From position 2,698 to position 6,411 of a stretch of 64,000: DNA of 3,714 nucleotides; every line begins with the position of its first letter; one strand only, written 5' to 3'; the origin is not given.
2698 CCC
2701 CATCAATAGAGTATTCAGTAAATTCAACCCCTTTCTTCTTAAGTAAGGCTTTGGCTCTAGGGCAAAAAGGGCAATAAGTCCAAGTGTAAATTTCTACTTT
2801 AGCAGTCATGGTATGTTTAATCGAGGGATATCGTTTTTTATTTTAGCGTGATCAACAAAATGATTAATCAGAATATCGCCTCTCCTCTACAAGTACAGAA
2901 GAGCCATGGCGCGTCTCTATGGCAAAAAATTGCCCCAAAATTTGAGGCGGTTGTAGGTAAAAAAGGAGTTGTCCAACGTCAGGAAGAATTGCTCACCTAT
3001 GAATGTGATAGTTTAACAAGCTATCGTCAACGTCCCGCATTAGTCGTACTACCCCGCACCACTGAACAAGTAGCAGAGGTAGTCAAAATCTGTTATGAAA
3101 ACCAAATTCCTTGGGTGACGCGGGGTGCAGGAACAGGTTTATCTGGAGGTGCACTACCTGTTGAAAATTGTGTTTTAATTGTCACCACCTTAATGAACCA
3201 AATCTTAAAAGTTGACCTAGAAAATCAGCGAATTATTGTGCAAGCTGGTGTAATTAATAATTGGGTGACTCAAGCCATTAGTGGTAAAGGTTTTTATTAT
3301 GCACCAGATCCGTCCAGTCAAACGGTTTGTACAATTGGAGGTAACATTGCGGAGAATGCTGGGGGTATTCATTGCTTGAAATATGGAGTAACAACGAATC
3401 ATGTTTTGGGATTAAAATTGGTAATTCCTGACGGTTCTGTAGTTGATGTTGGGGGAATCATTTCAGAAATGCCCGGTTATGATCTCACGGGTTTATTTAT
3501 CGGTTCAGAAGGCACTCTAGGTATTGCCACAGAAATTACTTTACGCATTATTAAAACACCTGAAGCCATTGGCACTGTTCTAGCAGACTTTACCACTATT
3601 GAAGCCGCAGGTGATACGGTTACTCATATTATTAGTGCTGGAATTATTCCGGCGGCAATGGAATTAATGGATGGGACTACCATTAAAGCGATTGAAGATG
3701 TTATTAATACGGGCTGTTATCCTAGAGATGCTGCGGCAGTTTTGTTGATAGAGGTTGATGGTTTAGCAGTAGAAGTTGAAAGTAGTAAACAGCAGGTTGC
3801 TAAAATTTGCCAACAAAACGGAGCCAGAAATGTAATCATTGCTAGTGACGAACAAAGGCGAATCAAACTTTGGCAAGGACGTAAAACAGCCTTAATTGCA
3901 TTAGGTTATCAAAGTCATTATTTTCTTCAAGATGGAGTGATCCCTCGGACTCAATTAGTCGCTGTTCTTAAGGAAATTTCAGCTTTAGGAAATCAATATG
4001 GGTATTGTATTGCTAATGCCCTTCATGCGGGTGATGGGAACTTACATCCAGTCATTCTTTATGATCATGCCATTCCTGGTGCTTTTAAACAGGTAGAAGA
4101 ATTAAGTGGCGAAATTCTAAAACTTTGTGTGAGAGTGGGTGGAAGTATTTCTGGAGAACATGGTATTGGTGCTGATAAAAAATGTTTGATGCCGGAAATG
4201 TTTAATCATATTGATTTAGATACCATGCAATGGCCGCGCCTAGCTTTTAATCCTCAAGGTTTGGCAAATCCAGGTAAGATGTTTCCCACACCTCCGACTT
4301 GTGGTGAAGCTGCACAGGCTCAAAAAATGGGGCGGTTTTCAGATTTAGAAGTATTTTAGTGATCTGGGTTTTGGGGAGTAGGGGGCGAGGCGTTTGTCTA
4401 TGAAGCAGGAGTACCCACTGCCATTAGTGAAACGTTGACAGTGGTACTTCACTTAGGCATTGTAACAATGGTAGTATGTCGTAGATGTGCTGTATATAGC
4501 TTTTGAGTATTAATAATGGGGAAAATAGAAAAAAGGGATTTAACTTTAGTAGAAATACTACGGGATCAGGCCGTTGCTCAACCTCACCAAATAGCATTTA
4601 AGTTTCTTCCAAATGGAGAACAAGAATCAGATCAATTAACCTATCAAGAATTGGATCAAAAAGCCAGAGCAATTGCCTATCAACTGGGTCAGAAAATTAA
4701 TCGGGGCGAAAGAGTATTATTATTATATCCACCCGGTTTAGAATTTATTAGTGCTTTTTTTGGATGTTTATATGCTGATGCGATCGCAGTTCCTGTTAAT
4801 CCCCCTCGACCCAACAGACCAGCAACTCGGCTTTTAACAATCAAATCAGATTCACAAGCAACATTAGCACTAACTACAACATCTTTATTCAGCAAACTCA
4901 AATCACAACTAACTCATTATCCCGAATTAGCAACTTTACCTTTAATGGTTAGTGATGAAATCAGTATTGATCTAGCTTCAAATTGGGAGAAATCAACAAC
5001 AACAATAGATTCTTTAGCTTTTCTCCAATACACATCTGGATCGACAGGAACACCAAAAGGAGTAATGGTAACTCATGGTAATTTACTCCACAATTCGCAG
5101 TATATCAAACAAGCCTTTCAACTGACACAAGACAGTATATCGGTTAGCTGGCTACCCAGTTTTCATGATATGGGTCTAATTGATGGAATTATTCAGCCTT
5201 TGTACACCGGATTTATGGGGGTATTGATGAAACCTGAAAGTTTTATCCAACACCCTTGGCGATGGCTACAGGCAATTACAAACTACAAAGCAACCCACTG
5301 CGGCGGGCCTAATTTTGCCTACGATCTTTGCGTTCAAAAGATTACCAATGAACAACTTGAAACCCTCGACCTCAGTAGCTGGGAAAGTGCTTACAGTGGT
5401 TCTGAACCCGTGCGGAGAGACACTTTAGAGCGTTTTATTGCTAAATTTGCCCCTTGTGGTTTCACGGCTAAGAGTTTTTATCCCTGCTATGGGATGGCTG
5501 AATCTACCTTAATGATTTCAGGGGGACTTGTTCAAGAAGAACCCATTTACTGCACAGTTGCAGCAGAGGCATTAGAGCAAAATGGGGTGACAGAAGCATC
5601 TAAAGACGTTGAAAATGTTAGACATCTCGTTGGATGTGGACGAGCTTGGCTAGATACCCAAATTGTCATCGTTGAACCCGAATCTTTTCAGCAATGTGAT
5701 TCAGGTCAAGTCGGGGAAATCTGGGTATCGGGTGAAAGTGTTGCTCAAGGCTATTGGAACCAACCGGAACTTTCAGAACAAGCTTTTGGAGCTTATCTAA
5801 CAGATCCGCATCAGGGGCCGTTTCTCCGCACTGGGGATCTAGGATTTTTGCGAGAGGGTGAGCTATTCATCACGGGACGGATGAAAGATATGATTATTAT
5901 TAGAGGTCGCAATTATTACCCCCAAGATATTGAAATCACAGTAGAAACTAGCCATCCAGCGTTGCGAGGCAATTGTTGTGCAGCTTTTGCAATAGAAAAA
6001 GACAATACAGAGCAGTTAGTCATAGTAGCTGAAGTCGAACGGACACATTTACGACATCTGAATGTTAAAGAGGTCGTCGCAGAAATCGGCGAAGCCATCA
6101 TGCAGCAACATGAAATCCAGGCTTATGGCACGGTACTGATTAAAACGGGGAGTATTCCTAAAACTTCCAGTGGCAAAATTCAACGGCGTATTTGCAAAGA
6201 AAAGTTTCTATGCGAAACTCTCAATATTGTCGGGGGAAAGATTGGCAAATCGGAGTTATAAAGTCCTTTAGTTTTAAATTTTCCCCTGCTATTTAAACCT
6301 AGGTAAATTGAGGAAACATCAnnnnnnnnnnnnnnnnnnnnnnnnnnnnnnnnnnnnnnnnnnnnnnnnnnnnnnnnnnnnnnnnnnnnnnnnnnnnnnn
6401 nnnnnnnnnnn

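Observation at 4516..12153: FAAL + four tandem divergent delta-9-family desaturases + stand-alone ACP: putative polyunsaturated-acyl biosynthetic cassette split by an IS element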

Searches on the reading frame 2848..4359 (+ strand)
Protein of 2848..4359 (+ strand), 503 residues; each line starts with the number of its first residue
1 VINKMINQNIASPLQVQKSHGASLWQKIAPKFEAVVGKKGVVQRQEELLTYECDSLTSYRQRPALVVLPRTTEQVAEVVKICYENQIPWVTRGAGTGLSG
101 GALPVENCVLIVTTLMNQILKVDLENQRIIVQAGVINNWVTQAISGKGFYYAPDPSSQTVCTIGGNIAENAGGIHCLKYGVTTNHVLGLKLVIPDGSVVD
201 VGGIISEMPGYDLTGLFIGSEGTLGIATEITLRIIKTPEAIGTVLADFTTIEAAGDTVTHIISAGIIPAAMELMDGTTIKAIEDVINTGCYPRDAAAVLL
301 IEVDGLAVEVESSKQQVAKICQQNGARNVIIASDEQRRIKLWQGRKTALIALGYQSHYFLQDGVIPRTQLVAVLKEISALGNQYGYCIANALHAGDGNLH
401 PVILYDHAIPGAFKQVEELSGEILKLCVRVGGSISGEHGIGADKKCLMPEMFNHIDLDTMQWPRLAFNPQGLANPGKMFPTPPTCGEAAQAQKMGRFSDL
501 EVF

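Call 3: search_protein_families(library=pfam, proteins=[window:2848-4359:+])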
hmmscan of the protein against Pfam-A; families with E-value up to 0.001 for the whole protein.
window:2848-4359:+ (503 aa): 2 families
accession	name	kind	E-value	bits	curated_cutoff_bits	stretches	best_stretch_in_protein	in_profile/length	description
PF02913.24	FAD-oxidase_C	-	9.5e-62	209.3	21.2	1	237-478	1-248/248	FAD linked oxidases, C-terminal domain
PF01565.28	FAD_binding_4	-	1.8e-39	135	26.4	1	63-201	1-138/139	FAD binding domain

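Call 4: search_protein_families(library=ncbifam, proteins=[window:2848-4359:+])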
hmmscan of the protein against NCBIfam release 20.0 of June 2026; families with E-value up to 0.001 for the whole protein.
window:2848-4359:+ (503 aa): 13 families
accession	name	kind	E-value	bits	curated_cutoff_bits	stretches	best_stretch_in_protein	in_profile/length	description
TIGR00387.1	glcD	equivalog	6.7e-168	558.8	567.9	1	66-477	1-413/413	glycolate oxidase subunit GlcD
NF008408.0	PRK11230.1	equivalog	6e-152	506.6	897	1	34-489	27-482/499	glycolate oxidase subunit GlcD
NF049975.1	2HglutDHaseYdiJ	equivalog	1.3e-41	142.4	1350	2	58-201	47-192/1018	D-2-hydroxyglutarate dehydrogenase YdiJ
NF008439.0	PRK11282.1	equivalog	4.7e-14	52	284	1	72-254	8-190/358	glycolate oxidase subunit GlcE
NF053785.1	DcplphribOxDprE1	equivalog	2.2e-11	43.6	500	1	64-244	16-190/449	decaprenylphosphoryl-beta-D-ribose oxidase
TIGR01676.1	GLDHase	equivalog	1.8e-09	37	458.25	1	67-241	66-232/541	L-galactonolactone dehydrogenase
NF041226.1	BagK_FevA1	equivalog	7e-09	34.6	800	1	60-245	38-214/453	bagremycin/ferroverdin biosynthesis FAD-dependent oxygenase BagK/FevA1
TIGR01678.1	FAD_lactone_ox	subfamily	1.5e-08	34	396.8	1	59-236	11-180/438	sugar 1,4-lactone oxidase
NF041227.1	BagG_FevA2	exception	1.4e-06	27.2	850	1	27-257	10-228/455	bagremycin/ferroverdin biosynthesis FAD-dependent oxygenase BagG/FevA2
TIGR01679.1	bact_FAD_ox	subfamily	2.2e-06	26.9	292.25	1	62-236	11-174/419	FAD-linked oxidoreductase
NF010480.0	PRK13905.1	equivalog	1.1e-05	24.5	259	1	65-173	36-140/303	UDP-N-acetylmuramate dehydrogenase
NF008387.0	PRK11183.1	equivalog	2.4e-05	23.1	391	1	26-144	9-130/570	D-lactate dehydrogenase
TIGR01677.1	pln_FAD_oxido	subfamily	0.00051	18.7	383.1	1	107-199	82-174/560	FAD-dependent oxidoreductase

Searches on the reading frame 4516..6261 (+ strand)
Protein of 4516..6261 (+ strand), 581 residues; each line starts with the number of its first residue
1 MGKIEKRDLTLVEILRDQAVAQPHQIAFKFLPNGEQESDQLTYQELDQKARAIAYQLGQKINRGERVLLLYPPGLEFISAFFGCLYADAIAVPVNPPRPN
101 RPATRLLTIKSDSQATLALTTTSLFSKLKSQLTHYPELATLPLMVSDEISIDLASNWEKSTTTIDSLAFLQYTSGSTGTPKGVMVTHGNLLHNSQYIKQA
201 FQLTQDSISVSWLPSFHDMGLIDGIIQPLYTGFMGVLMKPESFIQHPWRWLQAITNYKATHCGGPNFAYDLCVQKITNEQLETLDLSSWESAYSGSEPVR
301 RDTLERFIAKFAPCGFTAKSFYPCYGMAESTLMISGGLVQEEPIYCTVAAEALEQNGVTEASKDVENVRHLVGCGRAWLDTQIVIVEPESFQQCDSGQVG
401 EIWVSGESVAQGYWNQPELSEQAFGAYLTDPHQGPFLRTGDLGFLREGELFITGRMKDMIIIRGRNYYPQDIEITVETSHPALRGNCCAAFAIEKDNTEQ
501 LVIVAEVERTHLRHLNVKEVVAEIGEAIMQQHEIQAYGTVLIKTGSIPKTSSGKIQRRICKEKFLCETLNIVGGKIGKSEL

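Call 3: search_protein_families(library=pfam, proteins=[window:4516-6261:+])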
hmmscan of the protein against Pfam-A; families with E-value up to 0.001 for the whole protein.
window:4516-6261:+ (581 aa): 3 families
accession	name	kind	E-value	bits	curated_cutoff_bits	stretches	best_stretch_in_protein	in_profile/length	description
PF00501.34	AMP-binding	-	1.5e-68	231.8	29.9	1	16-414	2-384/384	AMP-binding enzyme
PF23024.1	AMP-dom_DIP2-like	-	1.6e-13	51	27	1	458-571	2-107/110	Disco-interacting protein 2-like, AMP domain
PF24919.1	Mug62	-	1.7e-05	25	27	1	465-571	31-149/164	Meiotically up-regulated gene 62 protein-like domain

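Call 4: search_protein_families(library=ncbifam, proteins=[window:4516-6261:+])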
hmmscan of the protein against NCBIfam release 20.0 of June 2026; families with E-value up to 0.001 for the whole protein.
window:4516-6261:+ (581 aa): 102 families (the best 25 are shown)
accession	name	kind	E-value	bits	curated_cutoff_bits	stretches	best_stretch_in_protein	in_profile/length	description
NF004282.0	PRK05691.1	subfamily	3.6e-171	570.9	4090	1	9-564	9-558/4334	non-ribosomal peptide synthase/polyketide synthase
NF004509.1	PRK05850.1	subfamily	1.5e-142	475.9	775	1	10-567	4-571/578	fatty-acid--AMP ligase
NF038339.3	FAAL_FadD32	equivalog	4.8e-126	421.4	975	1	7-569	16-613/625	long-chain-fatty-acid--AMP ligase FadD32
NF009124.0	PRK12476.1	subfamily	4.1e-123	411.7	922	1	10-570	35-610/612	fatty acyl-AMP ligase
NF038337.1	FAAL_FadD21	exception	2.7e-122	409.2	1100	1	10-567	5-572/579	fatty-acid--AMP ligase FAAL21/FadD21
NF006624.1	PRK09192.1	subfamily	4.4e-114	381.9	600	1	38-567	42-563/567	fatty acyl-AMP ligase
NF040633.1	FadD32_Coryne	exception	2.7e-112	376.1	875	1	29-565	51-613/614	FadD32-like long-chain-fatty-acid--AMP ligase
NF038338.1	FAAL_FadD28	exception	2.7e-104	349.6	1100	1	12-565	7-571/580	fatty-acid--AMP ligase FAAL28/FadD28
NF005850.0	PRK07768.1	subfamily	1.3e-98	330.6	572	1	35-563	24-542/545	long-chain-fatty-acid--CoA ligase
NF004510.0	PRK05851.1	equivalog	6.8e-66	222.5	621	1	40-562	31-518/525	long-chain-fatty acid--ACP ligase MbtM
NF004837.0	PRK06187.1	subfamily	1.7e-56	191.6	476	1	6-565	5-523/531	long-chain-fatty-acid--CoA ligase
TIGR01733.1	AA-adenyl-dom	subfamily_domain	3.2e-55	187.6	317.4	1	42-484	1-405/409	amino acid adenylation domain-containing protein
NF006181.0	PRK08314.1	subfamily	4.4e-52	177.1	705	3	375-563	374-553/563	long-chain-fatty-acid--CoA ligase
NF052269.1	Staph_lig_FadD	equivalog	6.2e-41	140.3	650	2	38-262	25-243/499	long-chain-fatty-acid--CoA ligase FadD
NF005702.0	PRK07514.1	subfamily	2.1e-40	138.5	558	1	11-564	5-500/506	malonyl-CoA synthase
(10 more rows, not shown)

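Call 55: search_solved_structures(query=window:4516-6261:+, max_evalue=1e-30)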
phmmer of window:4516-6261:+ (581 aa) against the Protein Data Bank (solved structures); distinct sequences matched with E-value up to 1e-30: 23.
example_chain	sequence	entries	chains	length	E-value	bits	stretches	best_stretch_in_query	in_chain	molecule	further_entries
7r7g_A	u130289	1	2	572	2.3e-184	617.1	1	11-573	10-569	Polyketide synthase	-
7r7e_A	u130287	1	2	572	4.3e-184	616.2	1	11-573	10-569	Polyketide synthase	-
7r7f_A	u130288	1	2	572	4.3e-184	616.2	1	11-573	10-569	Polyketide synthase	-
3kxw_A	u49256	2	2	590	4.9e-143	480.6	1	10-573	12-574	Saframycin Mx1 synthetase B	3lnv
5d6j_A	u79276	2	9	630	2.2e-95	323.4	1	22-570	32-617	Acyl-CoA synthase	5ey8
5icr_A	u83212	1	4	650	2.5e-95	323.2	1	22-570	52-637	Acyl-CoA synthase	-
8hd4_A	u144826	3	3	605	4.2e-94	319.1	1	10-562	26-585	Long-chain-fatty-acid--AMP ligase FadD23 | Fatty-acid-CoA ligase FadD23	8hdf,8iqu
5ey9_A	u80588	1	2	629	6.9e-90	305.2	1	11-500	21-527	Long-chain-fatty-acid--AMP ligase FadD32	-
5hm3_A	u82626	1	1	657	6.4e-89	302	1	12-502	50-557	Long-chain-fatty-acid--AMP ligase FadD32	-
7wua_A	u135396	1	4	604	4.8e-82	279.3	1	43-564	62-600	Acyl-CoA synthase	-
8hcz_A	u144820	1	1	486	3.8e-74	253.2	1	10-460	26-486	Long-chain-fatty-acid--AMP ligase FadD23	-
5d6n_A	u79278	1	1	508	1.9e-72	247.6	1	22-456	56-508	Acyl-CoA synthase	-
3e53_A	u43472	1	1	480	3e-72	247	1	13-455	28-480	FATTY-ACID-CoA LIGASE FADD28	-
3pbk_A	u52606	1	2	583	2.3e-71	244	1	28-564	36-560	Fatty Acyl-Adenylate Ligase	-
3t5a_A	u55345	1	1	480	3.9e-71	243.3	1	13-455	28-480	Long-chain-fatty-acid--AMP ligase FadD28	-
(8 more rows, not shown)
